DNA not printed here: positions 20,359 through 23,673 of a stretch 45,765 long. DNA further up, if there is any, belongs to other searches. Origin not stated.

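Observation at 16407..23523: Three consecutive pilin-like proteins are 3-5 times normal size, with C-terminal regions I cannot assign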

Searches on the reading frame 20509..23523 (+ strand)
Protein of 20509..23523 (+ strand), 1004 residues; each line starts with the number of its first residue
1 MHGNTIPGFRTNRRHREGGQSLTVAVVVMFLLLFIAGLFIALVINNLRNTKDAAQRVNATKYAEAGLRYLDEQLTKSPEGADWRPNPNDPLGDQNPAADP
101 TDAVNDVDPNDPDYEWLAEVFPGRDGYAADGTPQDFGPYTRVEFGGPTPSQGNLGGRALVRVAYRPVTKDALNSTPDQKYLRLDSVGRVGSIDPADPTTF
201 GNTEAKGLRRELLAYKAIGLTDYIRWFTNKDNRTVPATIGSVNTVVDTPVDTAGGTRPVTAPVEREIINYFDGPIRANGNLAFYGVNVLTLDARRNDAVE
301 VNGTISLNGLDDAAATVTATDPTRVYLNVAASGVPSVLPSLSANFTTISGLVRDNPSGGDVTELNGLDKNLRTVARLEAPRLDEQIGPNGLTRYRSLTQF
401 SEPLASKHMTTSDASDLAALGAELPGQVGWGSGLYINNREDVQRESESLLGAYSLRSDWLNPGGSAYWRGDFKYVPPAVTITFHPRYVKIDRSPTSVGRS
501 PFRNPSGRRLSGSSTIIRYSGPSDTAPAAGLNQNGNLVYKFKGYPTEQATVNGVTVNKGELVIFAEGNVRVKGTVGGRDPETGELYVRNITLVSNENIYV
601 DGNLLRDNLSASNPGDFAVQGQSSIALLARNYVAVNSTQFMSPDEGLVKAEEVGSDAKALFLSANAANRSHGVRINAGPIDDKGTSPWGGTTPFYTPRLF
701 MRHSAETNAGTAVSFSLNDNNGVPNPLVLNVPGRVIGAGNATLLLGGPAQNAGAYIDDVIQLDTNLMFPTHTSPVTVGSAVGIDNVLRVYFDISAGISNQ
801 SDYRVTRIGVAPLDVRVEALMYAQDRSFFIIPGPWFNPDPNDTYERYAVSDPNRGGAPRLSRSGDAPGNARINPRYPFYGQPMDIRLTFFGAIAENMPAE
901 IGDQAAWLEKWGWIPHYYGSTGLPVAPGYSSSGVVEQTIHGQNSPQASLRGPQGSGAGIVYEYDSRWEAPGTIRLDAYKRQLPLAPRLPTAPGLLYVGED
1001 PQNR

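Call 4: search_protein_families(library=pfam, proteins=[window:20509-23523:+], max_evalue=0.1)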
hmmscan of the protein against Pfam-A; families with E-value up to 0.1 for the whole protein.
window:20509-23523:+ (1004 aa): 0 families

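Call 6: search_protein_families(library=ncbifam, proteins=[window:20509-23523:+], max_evalue=0.1)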
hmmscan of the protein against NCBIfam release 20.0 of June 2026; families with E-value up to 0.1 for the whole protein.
window:20509-23523:+ (1004 aa): 0 families

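Call 10: search_solved_structures(query=window:20509-23523:+, max_evalue=1)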
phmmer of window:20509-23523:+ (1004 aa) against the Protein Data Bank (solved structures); distinct sequences matched with E-value up to 1: 0.

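Call 11: find_homologous_proteins(query=window:20509-23523:+, max_evalue=0.001)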
Query window:20509-23523:+ (1004 aa): 148 proteins with E <= 0.001 among 8000 candidates; the best 120 are listed.
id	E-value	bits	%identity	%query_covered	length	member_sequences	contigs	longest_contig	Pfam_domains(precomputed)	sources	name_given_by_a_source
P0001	0.0e+0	2214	96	100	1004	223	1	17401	-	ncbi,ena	-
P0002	0.0e+0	1848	79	99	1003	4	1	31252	-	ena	-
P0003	0.0e+0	1475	64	100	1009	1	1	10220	-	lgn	-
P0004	0.0e+0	1434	64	98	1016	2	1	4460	-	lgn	-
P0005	0.0e+0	1354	60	99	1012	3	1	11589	-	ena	-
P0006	0.0e+0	1348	60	99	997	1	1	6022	-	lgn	-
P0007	9.4e-283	959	67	62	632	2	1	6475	-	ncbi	ncbi:MAG: hypothetical protein ACKO5K_14665 [Armatimonadota bacterium]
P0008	5.6e-265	900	48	98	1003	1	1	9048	-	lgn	-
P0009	1.0e-262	893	48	99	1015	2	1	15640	-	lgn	-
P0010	8.0e-251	853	46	100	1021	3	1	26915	-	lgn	-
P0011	4.0e-249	848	46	98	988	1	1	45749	-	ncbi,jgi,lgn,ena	jgi:hypothetical protein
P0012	9.1e-245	833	45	99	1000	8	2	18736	-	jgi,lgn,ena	jgi:hypothetical protein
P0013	2.2e-244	832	46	99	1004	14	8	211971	-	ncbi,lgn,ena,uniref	ncbi:hypothetical protein [Armatimonas sp.]|uniref:hypothetical protein n=1 Tax=Armatimonas sp. TaxI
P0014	3.2e-239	815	45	98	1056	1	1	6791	-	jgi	jgi:hypothetical protein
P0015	1.9e-234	799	45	99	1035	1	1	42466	-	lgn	-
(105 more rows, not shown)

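Call 20: find_related_loci(query=A1, collection=genome_contigs, flank=10000)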
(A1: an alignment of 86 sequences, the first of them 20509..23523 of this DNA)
Query A1 (1004 aa) in genome_contigs; peptide patterns used: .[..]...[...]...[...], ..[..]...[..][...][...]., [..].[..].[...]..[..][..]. (x = any residue, [..] = any of these).
401 stretches matched a pattern; 282 encode a relative of the query (tblastn E <= 1e-3); the best 80 are kept; 80 distinct loci.
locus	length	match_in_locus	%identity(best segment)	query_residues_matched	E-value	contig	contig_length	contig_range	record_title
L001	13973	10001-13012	96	1-1004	0e+0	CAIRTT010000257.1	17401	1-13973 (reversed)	MAG: uncultured Armatimonadetes bacterium isolate Kiruna3_bin-4623 genome assembly, contig: bin-4623:257/673, whole geno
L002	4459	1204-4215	93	1-1004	0e+0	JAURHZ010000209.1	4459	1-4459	MAG: Armatimonadota bacterium isolate SFB_657D_100_34 NODE_209_length_4459_cov_2.216340, whole genome shotgun sequence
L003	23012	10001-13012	93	1-1004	0e+0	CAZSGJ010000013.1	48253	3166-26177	MAG TPA_asm: uncultured Armatimonadia bacterium isolate binchicken_co298_479 genome assembly, contig: NODE_1116_length_4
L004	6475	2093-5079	67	13-1002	0e+0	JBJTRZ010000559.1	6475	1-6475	MAG: Armatimonadota bacterium isolate samp_4448_concoct_1803 samp_4448_2118481, whole genome shotgun sequence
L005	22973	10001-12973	47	13-1001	0e+0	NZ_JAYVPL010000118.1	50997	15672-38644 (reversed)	MAG: Armatimonas sp. isolate GL72_DN_metabinner_2 GL72_DN_metabinner_2_117, whole genome shotgun sequence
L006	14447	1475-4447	46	12-1001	0e+0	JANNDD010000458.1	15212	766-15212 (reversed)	MAG: Armatimonas sp. isolate OTE_78_concoct_371 OTE_78_k141_4089430, whole genome shotgun sequence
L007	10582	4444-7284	46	17-999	0e+0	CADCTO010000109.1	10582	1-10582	uncultured Armatimonadetes bacterium isolate AVDCRST_MAG63 genome assembly, contig: NODE147, whole genome shotgun sequen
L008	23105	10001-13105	45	20-999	0e+0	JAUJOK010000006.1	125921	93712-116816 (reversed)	MAG: Armatimonadaceae bacterium isolate YX3bin16 opera_contig_316, whole genome shotgun sequence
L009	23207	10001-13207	44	10-1001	0e+0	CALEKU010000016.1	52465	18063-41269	MAG TPA_asm: uncultured Armatimonadetes bacterium isolate SRR4028131_bin.12_CONCOCT_v1.1_MAG genome assembly, contig: ER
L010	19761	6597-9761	41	13-999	0e+0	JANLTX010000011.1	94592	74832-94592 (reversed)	MAG: Armatimonadota bacterium isolate OTE_25_metabat_120 OTE_25_k141_3804203, whole genome shotgun sequence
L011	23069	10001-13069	43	14-1001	0e+0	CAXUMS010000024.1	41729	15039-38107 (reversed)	MAG TPA_asm: uncultured Armatimonadaceae bacterium isolate public_SRR11456914_metawrap_bin.15 genome assembly, contig: p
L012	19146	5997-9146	41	10-970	0e+0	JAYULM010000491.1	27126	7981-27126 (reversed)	MAG: Armatimonadota bacterium isolate GFS_9362 GFS_9362_490, whole genome shotgun sequence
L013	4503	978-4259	42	10-1001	0e+0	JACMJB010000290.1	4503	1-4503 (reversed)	MAG: Armatimonadota bacterium isolate ES-bin-147 ES-bin-147-contig-k141_7476818, whole genome shotgun sequence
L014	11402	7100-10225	41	13-1001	0e+0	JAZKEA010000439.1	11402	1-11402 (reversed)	MAG: Armatimonadota bacterium isolate DC_HB_02_SPN181219-bin009 DCHB02SPN_B009_0_000000000439, whole genome shotgun sequ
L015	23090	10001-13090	40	13-999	0e+0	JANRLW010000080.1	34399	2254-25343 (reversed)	MAG: Capsulimonadales bacterium isolate bins.489 k141_4897846, whole genome shotgun sequence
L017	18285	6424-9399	61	17-1004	0e+0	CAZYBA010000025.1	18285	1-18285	MAG TPA_asm: uncultured Armatimonadia bacterium isolate SRP193358_co1_848 genome assembly, contig: NODE_7783_length_1828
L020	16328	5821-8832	92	1-1004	0e+0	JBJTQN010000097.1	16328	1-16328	MAG: Armatimonadota bacterium isolate samp_4448_semibin_323 samp_4448_631171, whole genome shotgun sequence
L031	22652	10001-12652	34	15-999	6e-121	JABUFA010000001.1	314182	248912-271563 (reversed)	MAG: Chthonomonadia bacterium isolate Ch118 NODE_57_length_314182_cov_31.1415_ID_8686697, whole genome shotgun sequence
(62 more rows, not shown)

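Call 23: predict_structure(alignment_id=A1)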
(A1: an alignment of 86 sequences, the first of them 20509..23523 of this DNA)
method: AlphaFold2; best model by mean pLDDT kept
length: 1004 residues; sequences in the alignment: 86
mean_pLDDT: 89.3   pTM: 0.90
mean pLDDT of the five models: 89.3, 88.0, 86.8, 86.1, 85.8
residues with pLDDT >= 90: 701; 70-90: 220; 50-70: 54; < 50: 29
segments of 3 or more residues with pLDDT < 50: 1-13, 95-99
pLDDT, mean of each block of 10 residues (from residue 1): 43 49 79 90 89 89 96 96 90 52 66 83 54 66 76 77 82 72 93 85 73 95 97 96 94 81 95 97 97 92 97 96 93 90 93 89 82 92 93 96 96 96 95 96 89 91 92 95 97 89 95 89 83 78 95 95 98 97 96 98 97 93 98 97 89 87 90 94 87 92 93 95 92 90 87 88 94 92 94 90 95 97 98 95 93 87 92 96 97 97 96 97 95 95 89 88 93 87 96 93 67
secondary structure, 60 per line:
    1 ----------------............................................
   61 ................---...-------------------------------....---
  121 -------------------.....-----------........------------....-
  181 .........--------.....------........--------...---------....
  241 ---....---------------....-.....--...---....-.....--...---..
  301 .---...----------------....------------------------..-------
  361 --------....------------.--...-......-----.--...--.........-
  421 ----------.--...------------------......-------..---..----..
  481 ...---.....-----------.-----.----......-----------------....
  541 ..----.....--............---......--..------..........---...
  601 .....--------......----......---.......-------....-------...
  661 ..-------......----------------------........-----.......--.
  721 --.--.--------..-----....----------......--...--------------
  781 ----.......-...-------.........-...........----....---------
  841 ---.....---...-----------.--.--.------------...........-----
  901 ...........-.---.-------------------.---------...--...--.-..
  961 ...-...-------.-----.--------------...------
elements in order (helices of 4 or more, strands of 3 or more residues): H17-76 H114-117 E140-144 E156-163 H176-179 E181-189 H198-202 E209-216 E225-227 E237-240 E244-247 E263-266 E268-272 E275-277 E281-284 E286-290 E299-301 E305-307 E324-327 H369-372 H393-397 H411-419 E434-436 H455-460 E479-483 E487-491 E514-519 E537-542 E547-551 E554-565 E569-574 E585-594 E598-605 H614-619 E624-629 E633-636 E647-650 E658-662 E670-675 E698-705 E711-717 E742-745 E756-761 E785-791 E803-811 E813-823 E828-831 H844-848 E885-895 H901-911 E959-963 E996-998

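Call 28: fold_search(model_id=the predicted structure, library=pdb)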
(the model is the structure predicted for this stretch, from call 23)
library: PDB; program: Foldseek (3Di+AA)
matches with E <= 10: 737; with E <= 0.001: 5
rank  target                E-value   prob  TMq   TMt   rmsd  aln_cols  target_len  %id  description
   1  6qvi_B                1.2e-04  0.66  0.09  0.16  20.3       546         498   12  Crystal structure of competence-associated pilin ComZ from Thermus thermophilus (released 2019-05-29)
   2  3wnk                  3.9e-04  0.97  0.10  0.14  19.5       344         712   11  Crystal Structure of Bacillus circulans T-3040 cycloisomaltooligosaccharide glucanotransferase (released 2014-02-05)
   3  1w0n                  5.0e-04  1.00  0.09  0.54   6.8       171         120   11  Structure of uncomplexed Carbohydrate Binding Domain CBM36 (released 2004-10-27)
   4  3wnn_B                6.2e-04  0.97  0.10  0.14  19.4       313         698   10  D308A mutant of Bacillus circulans T-3040 cycloisomaltooligosaccharide glucanotransferase complexed with isomaltooctao (released 2014-02-05)
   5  3wnn_A                8.9e-04  0.94  0.08  0.11  17.2       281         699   14  D308A mutant of Bacillus circulans T-3040 cycloisomaltooligosaccharide glucanotransferase complexed with isomaltooctao (released 2014-02-05)
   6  8j3y_A                1.0e-03  0.90  0.10  0.21  15.5       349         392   10  Crystal structure of CBM6E E168Q in complex with oligosaccharides (released 2024-04-24)
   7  3wno_A                1.2e-03  0.97  0.10  0.14  19.4       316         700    8  D308A mutant of Bacillus circulans T-3040 cycloisomaltooligosaccharide glucanotransferase complexed with cycloisomalto (released 2014-02-05)
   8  3wnl_A                1.5e-03  0.80  0.08  0.11  18.3       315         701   10  D308A mutant of Bacillus circulans T-3040 cycloisomaltooligosaccharide glucanotransferase complexed with isomaltohexao (released 2014-02-05)
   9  1ux7_A                2.1e-03  1.00  0.09  0.53   6.5       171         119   13  Carbohydrate-Binding Module CBM36 in complex with calcium and xylotriose (released 2004-10-27)
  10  8j3x_A                2.5e-03  0.63  0.09  0.19  15.8       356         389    9  Crystal structure of CBM6E from Saccharophagus degradans (released 2024-04-24)
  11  1ciy                  3.5e-03  0.98  0.09  0.14   7.7       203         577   11  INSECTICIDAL TOXIN: STRUCTURE AND CHANNEL FORMATION (released 1997-01-27)
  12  2w1w_B                3.6e-03  0.97  0.08  0.41   7.5       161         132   14  Native structure of a family 35 carbohydrate binding module from Clostridium thermocellum (released 2009-01-20)
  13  2w1w_A                3.6e-03  0.97  0.08  0.43   8.2       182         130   13  Native structure of a family 35 carbohydrate binding module from Clostridium thermocellum (released 2009-01-20)
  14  8j3x_B                4.3e-03  1.00  0.09  0.22   5.9       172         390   11  Crystal structure of CBM6E from Saccharophagus degradans (released 2024-04-24)
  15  6yf6_B                4.3e-03  0.98  0.07  0.42  11.5       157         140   16  EclA C-terminal domain; sugar-binding protein (released 2021-04-07)
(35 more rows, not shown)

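Call 48: search_solved_structures(query=A1, max_evalue=10)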
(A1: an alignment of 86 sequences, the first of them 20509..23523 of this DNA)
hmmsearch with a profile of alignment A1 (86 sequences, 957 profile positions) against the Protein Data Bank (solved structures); distinct sequences matched with E-value up to 10: 1.
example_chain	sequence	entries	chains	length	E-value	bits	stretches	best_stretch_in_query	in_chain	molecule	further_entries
3m5w_A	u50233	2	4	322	0.79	11.2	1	225-355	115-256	Tryptophanyl-tRNA synthetase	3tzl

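Call 53: search_protein_representatives(alignment_id=A1)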
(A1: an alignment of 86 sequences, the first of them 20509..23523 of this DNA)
Query: 86 sequences, 957 profile positions. Proteins with E-value up to 0.001 (for the whole library): 861; up to 1e-10: 738; up to 1e-30: 505. The best 150 are listed.
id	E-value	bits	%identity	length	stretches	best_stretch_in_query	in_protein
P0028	0.0e+00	1189.3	-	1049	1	9-956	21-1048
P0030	0.0e+00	1183.7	-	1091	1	5-956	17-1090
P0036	0.0e+00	1147.8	-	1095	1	6-956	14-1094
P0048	0.0e+00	1135.2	-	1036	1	6-956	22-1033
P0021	0.0e+00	1133.3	-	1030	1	8-956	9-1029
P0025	0.0e+00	1131.2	-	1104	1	8-956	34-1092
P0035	0.0e+00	1130.4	-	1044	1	7-956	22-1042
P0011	0.0e+00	1123.6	-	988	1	4-956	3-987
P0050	0.0e+00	1118.2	-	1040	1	4-956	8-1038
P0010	0.0e+00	1106.7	-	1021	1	9-955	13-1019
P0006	0.0e+00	1103.6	-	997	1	12-956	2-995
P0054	0.0e+00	1095.7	-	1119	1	5-956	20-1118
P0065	0.0e+00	1095.2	-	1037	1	6-956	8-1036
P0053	0.0e+00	1094.6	-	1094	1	3-956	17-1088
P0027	0.0e+00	1060.0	-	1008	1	12-956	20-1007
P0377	6.0e-136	471.7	-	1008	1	1-952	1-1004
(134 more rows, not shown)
